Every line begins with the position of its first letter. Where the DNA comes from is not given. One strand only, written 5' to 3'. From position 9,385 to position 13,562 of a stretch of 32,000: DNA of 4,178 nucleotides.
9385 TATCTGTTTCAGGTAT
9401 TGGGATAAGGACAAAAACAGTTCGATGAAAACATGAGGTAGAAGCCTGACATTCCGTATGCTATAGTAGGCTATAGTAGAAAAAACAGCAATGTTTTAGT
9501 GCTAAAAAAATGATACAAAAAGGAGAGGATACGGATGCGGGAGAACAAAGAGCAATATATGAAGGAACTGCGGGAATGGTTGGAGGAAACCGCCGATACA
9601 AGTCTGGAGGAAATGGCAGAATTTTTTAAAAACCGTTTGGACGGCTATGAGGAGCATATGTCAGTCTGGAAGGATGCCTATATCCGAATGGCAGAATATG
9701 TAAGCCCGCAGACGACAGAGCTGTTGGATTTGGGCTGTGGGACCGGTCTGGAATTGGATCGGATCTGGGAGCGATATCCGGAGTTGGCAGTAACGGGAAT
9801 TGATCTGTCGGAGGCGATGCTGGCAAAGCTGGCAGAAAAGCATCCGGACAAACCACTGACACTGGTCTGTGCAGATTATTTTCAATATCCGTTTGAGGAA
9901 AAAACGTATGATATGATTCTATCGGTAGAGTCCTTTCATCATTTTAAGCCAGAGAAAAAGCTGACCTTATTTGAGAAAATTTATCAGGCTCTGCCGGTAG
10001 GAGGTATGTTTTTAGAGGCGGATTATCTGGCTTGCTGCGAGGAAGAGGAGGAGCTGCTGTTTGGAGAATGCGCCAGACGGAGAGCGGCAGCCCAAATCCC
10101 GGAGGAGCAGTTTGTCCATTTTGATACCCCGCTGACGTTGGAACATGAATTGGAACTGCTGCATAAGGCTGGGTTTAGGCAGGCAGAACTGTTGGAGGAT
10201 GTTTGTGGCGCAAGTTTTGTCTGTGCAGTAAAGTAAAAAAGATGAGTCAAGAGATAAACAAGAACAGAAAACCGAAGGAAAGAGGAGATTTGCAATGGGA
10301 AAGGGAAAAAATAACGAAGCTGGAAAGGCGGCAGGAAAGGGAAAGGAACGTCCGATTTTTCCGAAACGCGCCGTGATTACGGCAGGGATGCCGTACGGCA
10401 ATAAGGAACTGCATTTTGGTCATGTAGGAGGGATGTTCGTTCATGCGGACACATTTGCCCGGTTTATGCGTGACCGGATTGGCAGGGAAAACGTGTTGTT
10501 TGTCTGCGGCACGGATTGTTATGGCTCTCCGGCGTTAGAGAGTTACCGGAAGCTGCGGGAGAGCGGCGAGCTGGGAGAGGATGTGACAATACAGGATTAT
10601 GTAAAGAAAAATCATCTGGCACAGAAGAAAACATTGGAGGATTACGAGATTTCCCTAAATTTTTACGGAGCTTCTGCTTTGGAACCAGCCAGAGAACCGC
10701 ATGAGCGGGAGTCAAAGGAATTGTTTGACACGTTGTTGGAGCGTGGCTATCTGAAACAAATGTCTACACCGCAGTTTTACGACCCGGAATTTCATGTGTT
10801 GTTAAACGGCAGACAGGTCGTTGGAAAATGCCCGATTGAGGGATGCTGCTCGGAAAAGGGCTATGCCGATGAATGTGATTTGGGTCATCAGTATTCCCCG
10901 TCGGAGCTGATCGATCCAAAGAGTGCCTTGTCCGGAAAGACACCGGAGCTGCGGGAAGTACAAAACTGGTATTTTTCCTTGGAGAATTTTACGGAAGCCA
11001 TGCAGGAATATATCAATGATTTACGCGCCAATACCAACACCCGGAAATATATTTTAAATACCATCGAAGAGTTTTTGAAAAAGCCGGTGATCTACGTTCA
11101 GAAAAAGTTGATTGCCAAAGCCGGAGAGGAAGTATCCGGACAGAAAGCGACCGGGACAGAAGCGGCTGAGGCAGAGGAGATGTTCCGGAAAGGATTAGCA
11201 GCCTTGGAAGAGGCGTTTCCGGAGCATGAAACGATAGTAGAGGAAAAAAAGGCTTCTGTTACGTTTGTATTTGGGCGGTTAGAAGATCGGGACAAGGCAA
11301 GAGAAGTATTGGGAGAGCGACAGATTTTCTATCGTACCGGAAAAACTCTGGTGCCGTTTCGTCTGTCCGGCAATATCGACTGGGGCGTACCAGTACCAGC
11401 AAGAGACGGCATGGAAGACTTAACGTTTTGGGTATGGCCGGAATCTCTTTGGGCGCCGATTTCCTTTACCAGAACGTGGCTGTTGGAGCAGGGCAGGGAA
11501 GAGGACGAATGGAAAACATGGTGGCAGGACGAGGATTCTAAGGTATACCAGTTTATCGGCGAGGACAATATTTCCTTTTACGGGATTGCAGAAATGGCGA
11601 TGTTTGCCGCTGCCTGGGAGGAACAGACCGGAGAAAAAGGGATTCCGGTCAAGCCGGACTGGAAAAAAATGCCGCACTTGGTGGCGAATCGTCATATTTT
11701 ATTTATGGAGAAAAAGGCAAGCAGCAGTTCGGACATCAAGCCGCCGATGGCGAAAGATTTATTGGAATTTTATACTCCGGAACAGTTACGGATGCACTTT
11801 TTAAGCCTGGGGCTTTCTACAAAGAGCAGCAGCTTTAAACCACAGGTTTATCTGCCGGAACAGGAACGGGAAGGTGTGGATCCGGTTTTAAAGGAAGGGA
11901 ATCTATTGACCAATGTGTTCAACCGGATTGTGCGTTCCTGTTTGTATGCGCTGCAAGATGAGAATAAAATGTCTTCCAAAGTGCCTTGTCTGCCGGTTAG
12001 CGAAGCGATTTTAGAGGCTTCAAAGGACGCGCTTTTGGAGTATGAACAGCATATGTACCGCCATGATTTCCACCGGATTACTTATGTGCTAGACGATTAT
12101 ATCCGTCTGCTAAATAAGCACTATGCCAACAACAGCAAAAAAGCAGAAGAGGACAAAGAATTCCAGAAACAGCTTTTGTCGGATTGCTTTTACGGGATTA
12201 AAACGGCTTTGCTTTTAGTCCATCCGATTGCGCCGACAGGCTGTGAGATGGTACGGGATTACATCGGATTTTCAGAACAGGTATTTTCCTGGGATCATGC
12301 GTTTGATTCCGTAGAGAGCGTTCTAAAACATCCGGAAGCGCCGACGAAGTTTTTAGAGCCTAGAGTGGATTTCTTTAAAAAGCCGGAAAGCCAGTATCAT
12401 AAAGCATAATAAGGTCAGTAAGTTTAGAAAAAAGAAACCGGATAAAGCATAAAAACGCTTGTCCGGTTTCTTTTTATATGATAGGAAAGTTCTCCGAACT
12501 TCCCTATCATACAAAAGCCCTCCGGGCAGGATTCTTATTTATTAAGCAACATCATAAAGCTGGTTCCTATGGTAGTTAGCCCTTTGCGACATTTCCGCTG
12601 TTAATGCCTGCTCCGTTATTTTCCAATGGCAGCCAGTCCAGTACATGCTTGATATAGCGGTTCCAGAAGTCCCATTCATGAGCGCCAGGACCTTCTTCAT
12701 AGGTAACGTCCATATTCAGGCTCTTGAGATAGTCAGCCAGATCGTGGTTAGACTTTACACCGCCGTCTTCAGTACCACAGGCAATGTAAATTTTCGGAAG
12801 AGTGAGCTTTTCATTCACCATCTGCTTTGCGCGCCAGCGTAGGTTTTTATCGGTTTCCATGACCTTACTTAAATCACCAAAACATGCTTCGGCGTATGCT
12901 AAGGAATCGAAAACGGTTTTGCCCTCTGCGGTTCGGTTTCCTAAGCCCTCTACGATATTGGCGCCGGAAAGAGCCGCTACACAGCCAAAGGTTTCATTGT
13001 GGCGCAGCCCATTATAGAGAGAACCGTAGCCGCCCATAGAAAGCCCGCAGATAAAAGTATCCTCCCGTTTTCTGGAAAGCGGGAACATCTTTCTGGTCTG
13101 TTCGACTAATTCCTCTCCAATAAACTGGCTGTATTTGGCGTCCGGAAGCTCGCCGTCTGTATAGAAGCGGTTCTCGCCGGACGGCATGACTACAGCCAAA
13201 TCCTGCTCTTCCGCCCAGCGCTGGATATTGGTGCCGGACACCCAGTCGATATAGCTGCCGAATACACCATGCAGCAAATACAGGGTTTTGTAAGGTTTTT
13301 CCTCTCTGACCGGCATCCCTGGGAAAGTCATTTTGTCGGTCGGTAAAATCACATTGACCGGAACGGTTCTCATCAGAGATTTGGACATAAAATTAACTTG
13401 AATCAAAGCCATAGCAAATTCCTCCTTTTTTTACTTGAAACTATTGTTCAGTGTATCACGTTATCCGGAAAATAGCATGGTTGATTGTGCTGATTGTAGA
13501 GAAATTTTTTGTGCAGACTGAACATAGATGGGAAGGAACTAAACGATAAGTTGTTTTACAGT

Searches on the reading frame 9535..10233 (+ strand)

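Call 10: search_protein_families(library=pfam, proteins=[window:9535-10233:+], max_evalue=0.00001)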
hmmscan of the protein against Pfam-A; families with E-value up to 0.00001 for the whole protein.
window:9535-10233:+ (233 aa): 7 families
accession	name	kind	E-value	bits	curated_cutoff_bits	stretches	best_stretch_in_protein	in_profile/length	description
PF13649.12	Methyltransf_25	-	8.8e-21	74.9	27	1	64-157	2-97/97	Methyltransferase domain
PF08241.18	Methyltransf_11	-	1.4e-18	67.8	21.2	1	64-159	1-93/95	Methyltransferase domain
PF08242.18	Methyltransf_12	-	9.7e-17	62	30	1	64-159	1-98/98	Methyltransferase domain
PF13489.12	Methyltransf_23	-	4.8e-14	52.8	27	1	39-215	2-160/164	Methyltransferase domain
PF02353.26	CMAS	-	1.9e-10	41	27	1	61-163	64-166/273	Mycolic acid cyclopropane synthetase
PF13847.12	Methyltransf_31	-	1.2e-09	38.5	27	1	61-172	5-127/145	Methyltransferase domain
PF00891.24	Methyltransf_2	-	7.3e-09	35.7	22.3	1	29-165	34-168/210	O-methyltransferase domain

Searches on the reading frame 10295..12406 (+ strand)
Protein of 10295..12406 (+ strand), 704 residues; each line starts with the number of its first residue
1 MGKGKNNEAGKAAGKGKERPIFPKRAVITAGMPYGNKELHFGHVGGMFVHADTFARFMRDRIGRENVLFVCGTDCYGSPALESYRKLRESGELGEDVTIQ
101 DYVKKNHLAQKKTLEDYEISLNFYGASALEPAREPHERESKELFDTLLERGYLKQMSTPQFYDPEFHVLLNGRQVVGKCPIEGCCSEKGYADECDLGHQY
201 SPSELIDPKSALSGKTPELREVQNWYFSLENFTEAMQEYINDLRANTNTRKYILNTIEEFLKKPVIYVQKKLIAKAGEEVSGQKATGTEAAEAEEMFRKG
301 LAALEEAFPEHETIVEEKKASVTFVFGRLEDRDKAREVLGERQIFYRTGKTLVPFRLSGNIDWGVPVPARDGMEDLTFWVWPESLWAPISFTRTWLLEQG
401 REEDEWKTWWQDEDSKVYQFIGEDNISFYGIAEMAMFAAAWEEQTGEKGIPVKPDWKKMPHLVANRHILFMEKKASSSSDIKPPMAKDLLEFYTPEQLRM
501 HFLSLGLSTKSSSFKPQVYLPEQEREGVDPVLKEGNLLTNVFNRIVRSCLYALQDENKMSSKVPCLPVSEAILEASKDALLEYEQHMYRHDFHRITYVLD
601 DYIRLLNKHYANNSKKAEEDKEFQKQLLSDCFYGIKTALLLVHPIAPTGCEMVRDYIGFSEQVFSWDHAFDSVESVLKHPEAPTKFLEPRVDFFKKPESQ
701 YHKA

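Call 10: search_protein_families(library=pfam, proteins=[window:10295-12406:+], max_evalue=0.00001)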
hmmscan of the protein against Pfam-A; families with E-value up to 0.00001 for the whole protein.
window:10295-12406:+ (704 aa): 1 family
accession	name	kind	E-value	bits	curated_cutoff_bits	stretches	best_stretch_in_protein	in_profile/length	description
PF09334.17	tRNA-synt_1g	-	3.9e-66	223.9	20.1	2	27-264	2-225/391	tRNA synthetases class I (M)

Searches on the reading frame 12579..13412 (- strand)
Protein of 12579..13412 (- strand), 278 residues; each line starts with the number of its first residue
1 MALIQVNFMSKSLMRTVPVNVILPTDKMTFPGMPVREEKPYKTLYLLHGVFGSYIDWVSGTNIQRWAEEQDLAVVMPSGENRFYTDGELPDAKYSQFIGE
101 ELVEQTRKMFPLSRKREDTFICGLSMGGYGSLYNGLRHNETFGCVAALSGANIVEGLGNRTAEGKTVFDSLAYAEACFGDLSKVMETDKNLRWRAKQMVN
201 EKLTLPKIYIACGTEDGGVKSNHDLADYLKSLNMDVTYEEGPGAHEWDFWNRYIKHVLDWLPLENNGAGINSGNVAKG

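Call 10: search_protein_families(library=pfam, proteins=[window:12579-13412:-], max_evalue=0.00001)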
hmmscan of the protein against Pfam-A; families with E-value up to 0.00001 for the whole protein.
window:12579-13412:- (278 aa): 2 families
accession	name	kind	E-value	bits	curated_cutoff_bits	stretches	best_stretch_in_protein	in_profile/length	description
PF00756.26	Esterase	-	2.1e-18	67.4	22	1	10-252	1-242/251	Putative esterase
PF02230.22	Abhydrolase_2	-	5e-06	27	23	0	93-156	89-144/217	Phospholipase/Carboxylesterase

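Call 72: search_protein_families(library=padloc, proteins=[window:12579-13412:-], max_evalue=0.001)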
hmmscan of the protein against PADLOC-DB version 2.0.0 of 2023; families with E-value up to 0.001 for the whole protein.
window:12579-13412:- (278 aa): 0 families
